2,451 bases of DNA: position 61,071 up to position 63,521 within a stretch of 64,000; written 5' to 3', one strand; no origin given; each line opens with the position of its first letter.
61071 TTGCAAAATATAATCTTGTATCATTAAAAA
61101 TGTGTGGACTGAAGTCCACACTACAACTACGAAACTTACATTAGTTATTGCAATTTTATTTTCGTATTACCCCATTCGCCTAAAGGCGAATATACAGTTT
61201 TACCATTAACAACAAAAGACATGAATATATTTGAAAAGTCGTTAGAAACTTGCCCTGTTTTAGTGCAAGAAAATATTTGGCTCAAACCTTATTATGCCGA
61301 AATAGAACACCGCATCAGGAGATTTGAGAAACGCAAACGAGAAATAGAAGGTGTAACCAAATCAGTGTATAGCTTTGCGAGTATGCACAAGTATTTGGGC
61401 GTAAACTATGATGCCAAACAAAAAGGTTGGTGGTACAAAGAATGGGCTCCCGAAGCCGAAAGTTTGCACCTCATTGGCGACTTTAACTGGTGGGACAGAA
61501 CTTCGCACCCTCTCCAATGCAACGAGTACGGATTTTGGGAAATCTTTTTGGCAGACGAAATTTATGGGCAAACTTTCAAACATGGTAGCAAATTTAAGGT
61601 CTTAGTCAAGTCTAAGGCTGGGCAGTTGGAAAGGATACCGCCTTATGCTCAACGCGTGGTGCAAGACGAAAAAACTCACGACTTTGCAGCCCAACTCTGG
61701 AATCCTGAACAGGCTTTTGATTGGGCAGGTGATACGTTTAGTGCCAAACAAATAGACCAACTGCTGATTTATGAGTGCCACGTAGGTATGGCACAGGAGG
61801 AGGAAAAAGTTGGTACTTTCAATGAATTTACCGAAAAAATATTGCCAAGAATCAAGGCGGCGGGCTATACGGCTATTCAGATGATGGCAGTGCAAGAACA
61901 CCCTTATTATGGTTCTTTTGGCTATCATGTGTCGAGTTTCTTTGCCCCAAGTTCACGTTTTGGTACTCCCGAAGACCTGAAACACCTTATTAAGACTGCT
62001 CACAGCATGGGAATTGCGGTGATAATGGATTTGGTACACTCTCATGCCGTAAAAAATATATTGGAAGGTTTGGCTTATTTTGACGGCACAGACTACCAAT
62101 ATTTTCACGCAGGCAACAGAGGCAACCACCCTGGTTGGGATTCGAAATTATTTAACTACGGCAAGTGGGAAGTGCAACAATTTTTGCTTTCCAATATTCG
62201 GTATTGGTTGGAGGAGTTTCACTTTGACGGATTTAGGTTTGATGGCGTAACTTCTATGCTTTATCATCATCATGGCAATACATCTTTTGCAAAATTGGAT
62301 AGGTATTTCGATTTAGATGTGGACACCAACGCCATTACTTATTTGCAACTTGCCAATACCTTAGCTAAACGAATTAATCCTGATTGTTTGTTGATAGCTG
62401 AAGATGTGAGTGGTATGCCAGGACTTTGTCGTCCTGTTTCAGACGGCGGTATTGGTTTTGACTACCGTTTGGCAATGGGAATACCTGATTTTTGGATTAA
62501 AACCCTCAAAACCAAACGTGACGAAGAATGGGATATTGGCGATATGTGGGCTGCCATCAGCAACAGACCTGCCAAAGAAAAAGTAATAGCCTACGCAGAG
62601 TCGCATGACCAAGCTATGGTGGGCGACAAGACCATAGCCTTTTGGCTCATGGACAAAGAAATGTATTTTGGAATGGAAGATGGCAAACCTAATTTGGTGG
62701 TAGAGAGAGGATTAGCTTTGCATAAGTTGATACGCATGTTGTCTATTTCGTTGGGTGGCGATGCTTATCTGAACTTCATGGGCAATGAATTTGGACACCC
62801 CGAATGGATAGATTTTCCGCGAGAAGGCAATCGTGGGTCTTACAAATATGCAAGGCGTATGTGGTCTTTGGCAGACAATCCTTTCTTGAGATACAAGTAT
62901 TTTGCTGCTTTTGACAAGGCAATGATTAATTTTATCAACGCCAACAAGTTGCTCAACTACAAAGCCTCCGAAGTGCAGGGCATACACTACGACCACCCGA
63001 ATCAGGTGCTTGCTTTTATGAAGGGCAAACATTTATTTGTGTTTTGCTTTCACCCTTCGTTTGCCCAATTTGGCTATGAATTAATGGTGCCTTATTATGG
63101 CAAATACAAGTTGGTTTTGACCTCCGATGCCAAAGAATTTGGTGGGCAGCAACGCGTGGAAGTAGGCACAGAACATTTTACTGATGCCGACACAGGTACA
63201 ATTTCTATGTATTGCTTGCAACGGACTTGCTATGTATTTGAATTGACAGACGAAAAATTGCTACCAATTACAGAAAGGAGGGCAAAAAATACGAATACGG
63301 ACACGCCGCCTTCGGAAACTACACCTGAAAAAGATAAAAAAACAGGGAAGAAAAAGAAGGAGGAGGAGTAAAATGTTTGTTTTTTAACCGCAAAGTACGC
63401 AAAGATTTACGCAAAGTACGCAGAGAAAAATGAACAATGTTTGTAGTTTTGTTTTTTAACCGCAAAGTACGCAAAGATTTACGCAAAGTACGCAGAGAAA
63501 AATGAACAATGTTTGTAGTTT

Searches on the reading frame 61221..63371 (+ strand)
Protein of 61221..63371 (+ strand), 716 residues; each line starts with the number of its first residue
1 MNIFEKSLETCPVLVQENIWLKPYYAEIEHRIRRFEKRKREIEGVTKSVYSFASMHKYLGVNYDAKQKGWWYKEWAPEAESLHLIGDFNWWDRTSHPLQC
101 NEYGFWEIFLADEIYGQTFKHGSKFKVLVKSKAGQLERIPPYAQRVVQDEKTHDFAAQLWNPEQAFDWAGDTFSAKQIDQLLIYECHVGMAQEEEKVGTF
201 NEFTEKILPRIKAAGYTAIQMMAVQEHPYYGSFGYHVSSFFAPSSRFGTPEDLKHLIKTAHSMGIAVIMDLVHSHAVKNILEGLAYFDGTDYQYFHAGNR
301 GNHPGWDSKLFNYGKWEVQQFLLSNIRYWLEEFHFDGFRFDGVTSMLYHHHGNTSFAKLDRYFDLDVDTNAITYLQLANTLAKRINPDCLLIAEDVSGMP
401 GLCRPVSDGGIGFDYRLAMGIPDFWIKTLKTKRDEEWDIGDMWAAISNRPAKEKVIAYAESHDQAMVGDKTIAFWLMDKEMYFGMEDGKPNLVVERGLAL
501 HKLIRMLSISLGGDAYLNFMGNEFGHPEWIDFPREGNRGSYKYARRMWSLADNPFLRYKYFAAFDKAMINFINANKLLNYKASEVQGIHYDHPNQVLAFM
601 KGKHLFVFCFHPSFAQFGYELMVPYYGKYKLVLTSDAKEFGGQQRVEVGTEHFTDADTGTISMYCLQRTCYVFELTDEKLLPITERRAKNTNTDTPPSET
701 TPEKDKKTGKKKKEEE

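Call 50: search_protein_families(library=pfam, proteins=[window:61221-63371:+])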
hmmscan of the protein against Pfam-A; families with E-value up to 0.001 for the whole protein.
window:61221-63371:+ (716 aa): 3 families
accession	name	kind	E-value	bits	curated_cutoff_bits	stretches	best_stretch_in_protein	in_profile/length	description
PF00128.31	Alpha-amylase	-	1.3e-16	61.3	22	1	194-318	12-140/446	Alpha amylase, catalytic domain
PF02922.24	CBM_48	-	1.5e-16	60.9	22.4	1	59-143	2-83/83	Carbohydrate-binding module 48 (Isoamylase N-terminal domain)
PF02806.24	Alpha-amylase_C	-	1.4e-11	45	21.2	1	591-675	6-94/95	Alpha amylase, C-terminal all-beta domain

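Call 69: find_encoding_contigs(protein=window:61221-63371:+, flank=10000, max_places=5)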
Protein window:61221-63371:+ (716 aa): 2 contigs read that carry it; 2 places shown.
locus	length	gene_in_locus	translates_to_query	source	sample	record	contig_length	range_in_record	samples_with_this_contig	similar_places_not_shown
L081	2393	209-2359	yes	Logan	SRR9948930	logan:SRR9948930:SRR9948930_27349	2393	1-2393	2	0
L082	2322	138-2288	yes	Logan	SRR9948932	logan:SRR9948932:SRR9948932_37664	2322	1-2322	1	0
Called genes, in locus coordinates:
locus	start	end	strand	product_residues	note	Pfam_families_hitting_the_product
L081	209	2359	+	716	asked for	PF02922:CBM_48, PF00128:Alpha-amylase, PF02806:Alpha-amylase_C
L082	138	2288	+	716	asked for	PF02922:CBM_48, PF00128:Alpha-amylase, PF02806:Alpha-amylase_C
